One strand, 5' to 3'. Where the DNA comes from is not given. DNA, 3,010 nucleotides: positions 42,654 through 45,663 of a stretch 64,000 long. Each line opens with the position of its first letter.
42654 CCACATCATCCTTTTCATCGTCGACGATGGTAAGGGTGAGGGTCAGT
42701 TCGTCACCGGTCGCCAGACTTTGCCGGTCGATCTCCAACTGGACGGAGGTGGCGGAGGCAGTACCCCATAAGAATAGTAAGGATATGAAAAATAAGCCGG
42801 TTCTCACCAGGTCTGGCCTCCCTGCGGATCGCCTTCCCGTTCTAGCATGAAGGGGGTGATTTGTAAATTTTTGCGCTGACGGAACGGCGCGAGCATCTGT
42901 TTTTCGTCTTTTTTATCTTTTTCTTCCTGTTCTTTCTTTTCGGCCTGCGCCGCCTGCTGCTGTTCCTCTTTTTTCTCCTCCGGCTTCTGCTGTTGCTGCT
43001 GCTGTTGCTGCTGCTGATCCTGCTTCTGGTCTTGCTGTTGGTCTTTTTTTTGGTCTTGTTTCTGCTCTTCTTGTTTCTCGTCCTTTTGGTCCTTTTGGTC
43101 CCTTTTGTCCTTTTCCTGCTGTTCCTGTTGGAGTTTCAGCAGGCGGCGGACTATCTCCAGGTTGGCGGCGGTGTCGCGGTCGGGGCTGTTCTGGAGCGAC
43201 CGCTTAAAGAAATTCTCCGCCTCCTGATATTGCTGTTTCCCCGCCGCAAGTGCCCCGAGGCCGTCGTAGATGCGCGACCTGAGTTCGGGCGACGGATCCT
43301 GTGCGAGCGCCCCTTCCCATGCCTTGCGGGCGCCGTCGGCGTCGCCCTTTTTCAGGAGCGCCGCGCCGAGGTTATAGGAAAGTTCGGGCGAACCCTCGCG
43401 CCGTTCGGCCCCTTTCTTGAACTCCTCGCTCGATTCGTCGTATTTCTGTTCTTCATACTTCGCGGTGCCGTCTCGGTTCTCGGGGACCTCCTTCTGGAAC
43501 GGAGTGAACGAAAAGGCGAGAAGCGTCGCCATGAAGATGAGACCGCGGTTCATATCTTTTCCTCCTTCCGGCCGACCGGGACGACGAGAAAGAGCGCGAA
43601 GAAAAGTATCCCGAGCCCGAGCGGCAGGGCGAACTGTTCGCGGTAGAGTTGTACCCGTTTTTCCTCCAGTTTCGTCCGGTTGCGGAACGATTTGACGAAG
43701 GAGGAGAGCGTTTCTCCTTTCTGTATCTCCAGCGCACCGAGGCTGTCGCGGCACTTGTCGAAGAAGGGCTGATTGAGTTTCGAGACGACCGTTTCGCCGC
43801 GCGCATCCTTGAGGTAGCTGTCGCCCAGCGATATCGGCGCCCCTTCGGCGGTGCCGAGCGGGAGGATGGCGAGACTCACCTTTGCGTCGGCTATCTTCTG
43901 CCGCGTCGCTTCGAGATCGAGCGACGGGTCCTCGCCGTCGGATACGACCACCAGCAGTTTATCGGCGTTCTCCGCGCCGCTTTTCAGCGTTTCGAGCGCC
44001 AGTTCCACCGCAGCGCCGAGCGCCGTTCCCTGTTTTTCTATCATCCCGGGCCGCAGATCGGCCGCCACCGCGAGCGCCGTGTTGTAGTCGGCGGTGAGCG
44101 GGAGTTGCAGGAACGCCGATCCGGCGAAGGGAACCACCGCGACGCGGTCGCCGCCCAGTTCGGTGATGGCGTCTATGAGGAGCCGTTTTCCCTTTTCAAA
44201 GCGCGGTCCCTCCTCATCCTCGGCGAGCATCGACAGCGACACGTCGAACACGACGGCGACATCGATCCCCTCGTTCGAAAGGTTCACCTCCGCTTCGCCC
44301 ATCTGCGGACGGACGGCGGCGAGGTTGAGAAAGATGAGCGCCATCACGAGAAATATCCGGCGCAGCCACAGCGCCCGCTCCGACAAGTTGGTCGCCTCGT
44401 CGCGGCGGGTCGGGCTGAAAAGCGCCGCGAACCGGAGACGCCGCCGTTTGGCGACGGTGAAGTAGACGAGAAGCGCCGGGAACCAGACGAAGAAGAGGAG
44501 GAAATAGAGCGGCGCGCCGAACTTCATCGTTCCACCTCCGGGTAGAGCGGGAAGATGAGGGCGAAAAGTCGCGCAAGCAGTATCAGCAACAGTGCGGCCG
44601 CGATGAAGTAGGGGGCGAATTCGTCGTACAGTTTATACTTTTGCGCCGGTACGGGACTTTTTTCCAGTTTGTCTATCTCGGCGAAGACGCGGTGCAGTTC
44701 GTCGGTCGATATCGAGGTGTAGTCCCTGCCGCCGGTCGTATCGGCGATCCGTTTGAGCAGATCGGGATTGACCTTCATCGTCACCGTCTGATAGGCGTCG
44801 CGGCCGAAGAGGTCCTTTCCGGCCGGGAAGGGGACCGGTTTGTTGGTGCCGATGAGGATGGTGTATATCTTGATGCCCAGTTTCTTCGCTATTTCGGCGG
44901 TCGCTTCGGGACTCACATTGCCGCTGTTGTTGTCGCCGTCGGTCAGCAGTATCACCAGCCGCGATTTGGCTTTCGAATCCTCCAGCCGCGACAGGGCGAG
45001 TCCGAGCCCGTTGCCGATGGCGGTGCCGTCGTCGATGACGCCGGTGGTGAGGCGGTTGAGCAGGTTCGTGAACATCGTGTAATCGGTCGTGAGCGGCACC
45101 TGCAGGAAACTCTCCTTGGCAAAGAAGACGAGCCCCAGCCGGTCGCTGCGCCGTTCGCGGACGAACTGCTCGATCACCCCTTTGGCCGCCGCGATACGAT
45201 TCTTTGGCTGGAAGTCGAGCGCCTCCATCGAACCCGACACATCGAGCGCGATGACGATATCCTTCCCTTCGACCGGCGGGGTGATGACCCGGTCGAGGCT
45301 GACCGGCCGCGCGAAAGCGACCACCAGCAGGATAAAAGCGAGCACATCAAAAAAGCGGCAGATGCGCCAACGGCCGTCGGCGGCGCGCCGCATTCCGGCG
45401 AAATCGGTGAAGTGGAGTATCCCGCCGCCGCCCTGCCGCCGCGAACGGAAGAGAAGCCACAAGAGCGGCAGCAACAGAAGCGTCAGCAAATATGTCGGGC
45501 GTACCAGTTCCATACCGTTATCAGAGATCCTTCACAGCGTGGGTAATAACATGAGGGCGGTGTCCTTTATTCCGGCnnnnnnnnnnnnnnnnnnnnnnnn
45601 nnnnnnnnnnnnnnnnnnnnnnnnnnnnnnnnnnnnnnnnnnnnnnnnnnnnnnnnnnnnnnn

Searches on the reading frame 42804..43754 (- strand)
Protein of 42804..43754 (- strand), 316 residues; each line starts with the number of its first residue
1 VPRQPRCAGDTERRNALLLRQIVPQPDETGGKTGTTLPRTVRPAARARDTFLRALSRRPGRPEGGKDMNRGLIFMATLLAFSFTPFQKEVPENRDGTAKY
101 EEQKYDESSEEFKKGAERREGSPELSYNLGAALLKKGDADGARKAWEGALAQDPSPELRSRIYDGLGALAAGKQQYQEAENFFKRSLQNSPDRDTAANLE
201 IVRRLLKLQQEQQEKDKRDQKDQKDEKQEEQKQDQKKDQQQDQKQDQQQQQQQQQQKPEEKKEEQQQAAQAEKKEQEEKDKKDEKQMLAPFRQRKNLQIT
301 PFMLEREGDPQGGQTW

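Call 5: search_protein_families(library=ncbifam, proteins=[window:42804-43754:-])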
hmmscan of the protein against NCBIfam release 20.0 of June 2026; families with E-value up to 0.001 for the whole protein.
window:42804-43754:- (316 aa): 3 families
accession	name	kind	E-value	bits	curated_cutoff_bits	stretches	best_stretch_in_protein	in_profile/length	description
NF047507.1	TPR_BatC_Lepto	exception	2.7e-15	56.4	175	1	94-245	29-182/214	TPR repeat-containing protein BatC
NF040959.1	MamA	equivalog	1.4e-05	24.6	200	1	97-186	113-199/204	magnetosome protein MamA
NF047371.1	FlcA_CTERM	equivalog_domain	0.00012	20.7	300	1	96-151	480-535/646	periplasmic flagellar collar protein FlcA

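Call 6: search_protein_families(library=pfam, proteins=[window:42804-43754:-])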
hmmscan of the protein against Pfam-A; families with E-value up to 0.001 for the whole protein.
window:42804-43754:- (316 aa): 7 families
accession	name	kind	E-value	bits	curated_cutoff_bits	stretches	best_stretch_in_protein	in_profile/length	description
PF07719.23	TPR_2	-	4.9e-11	42.3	27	1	124-155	2-33/34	Tetratricopeptide repeat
PF14559.12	TPR_19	-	4.9e-08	33.6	25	1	101-158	3-61/68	Tetratricopeptide repeat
PF13432.12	TPR_16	-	1.1e-07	32.6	32.7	2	96-154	4-62/65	Tetratricopeptide repeat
PF13424.12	TPR_12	-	2.9e-07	31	30.1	1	126-189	6-74/77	Tetratricopeptide repeat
PF00515.34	TPR_1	-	5e-07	29.7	27.8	0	127-155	5-33/34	Tetratricopeptide repeat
PF13428.12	TPR_14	-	1.1e-06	29.1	23.5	0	123-158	1-37/44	Tetratricopeptide repeat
PF13414.12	TPR_11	-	2e-05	24.6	26.8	1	96-137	1-42/42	TPR repeat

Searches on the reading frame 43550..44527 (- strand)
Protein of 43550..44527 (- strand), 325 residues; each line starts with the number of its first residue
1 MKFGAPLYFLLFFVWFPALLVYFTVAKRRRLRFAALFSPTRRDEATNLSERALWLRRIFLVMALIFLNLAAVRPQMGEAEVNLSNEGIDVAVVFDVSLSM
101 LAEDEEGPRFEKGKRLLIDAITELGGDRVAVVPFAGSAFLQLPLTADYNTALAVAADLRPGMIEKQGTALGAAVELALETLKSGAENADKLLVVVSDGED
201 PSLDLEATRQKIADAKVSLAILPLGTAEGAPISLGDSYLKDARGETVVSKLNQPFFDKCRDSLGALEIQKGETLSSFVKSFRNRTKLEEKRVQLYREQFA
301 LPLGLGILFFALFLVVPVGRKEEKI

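Call 5: search_protein_families(library=ncbifam, proteins=[window:43550-44527:-])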
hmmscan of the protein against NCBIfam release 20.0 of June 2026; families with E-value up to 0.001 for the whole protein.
window:43550-44527:- (325 aa): 3 families
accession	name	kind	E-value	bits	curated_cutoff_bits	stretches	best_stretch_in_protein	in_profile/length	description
NF047506.1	VWA_BatB_Lepto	exception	4.8e-30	104.8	350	1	42-237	40-229/324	VWA domain-containing protein BatB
NF047508.1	VWA_BatA_Lepto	exception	4.9e-20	71.8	380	1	3-199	2-201/315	VWA domain-containing protein BatA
NF010238.0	PRK13685.1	subfamily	2.3e-08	33.5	432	1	2-200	13-213/335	hypothetical protein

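Call 6: search_protein_families(library=pfam, proteins=[window:43550-44527:-])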
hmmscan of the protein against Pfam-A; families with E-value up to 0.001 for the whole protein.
window:43550-44527:- (325 aa): 2 families
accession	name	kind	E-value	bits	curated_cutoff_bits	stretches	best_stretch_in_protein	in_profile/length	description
PF13519.12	VWA_2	-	1.3e-14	55.2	27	1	91-199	2-107/107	von Willebrand factor type A domain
PF00092.34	VWA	-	2.1e-11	44.8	23.8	1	89-222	1-137/174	von Willebrand factor type A domain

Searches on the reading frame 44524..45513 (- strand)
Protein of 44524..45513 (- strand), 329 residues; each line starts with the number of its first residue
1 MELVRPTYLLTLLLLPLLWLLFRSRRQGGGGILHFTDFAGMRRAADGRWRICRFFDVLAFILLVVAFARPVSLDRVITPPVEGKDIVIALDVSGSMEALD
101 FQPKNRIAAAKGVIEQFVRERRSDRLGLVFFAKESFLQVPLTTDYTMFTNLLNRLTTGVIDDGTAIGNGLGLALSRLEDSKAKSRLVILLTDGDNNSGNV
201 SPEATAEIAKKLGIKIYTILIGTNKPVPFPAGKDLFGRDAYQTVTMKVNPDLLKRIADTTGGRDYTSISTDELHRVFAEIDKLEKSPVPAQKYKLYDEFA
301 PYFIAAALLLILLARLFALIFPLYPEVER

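Call 5: search_protein_families(library=ncbifam, proteins=[window:44524-45513:-])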
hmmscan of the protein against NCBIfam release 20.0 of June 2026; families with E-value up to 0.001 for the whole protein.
window:44524-45513:- (329 aa): 6 families
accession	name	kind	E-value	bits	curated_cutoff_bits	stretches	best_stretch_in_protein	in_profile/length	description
NF047508.1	VWA_BatA_Lepto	exception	8.4e-60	202.4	380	1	12-322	9-310/315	VWA domain-containing protein BatA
NF047506.1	VWA_BatB_Lepto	exception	1e-23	84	350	1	57-208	59-211/324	VWA domain-containing protein BatB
NF010238.0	PRK13685.1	subfamily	8.6e-22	77.6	432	1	12-282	26-296/335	hypothetical protein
TIGR02442.1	Cob-chelat-sub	hypoth_equivalog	1.4e-11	43.6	779.45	1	82-225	471-617/641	putative cobaltochelatase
TIGR03436.1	acidobact_VWFA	subfamily_domain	4.9e-10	39.4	81.25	1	86-281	69-279/324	VWA domain-containing protein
TIGR00868.1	hCaCC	subfamily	0.00014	19.8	900.85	1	87-223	308-440/863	calcium-activated chloride channel protein 1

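Call 6: search_protein_families(library=pfam, proteins=[window:44524-45513:-])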
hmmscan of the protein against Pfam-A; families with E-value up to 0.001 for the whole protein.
window:44524-45513:- (329 aa): 4 families
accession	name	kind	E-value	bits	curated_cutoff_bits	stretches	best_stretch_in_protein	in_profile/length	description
PF00092.34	VWA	-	3.9e-21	76.5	23.8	1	85-224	1-142/174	von Willebrand factor type A domain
PF13519.12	VWA_2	-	1.4e-18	67.9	27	1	86-193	1-106/107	von Willebrand factor type A domain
PF06707.17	DUF1194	-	4.6e-05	23.2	27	0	156-226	88-159/206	Protein of unknown function (DUF1194)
PF01882.25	DUF58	-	5.9e-05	22.8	23.4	1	85-192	37-142/216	Protein of unknown function DUF58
